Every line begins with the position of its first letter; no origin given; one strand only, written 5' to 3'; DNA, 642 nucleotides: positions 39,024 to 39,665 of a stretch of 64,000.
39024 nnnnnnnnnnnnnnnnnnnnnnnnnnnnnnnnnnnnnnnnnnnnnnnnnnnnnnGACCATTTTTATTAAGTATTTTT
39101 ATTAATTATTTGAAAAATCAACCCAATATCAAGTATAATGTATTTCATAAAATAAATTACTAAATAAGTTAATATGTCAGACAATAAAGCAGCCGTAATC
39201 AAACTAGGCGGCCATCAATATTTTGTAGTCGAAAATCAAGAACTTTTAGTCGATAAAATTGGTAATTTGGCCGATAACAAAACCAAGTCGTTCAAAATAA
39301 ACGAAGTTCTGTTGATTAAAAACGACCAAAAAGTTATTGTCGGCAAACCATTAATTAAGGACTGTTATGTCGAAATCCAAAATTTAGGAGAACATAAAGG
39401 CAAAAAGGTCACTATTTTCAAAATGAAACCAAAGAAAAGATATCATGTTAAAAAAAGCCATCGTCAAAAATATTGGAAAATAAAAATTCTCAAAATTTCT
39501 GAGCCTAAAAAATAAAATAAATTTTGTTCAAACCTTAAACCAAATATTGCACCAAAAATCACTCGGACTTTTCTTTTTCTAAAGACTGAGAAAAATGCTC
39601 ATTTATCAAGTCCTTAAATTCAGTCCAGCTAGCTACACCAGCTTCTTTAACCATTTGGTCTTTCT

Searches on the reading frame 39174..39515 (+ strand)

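Call 39: search_protein_families(library=pfam, proteins=[window:39174-39515:+], max_evalue=0.001)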
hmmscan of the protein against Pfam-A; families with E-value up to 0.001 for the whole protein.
window:39174-39515:+ (113 aa): 1 family
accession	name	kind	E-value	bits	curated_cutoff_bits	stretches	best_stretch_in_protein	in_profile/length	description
PF00829.26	Ribosomal_L21p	-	2.3e-23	82.8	27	1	7-108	3-99/99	Ribosomal prokaryotic L21 protein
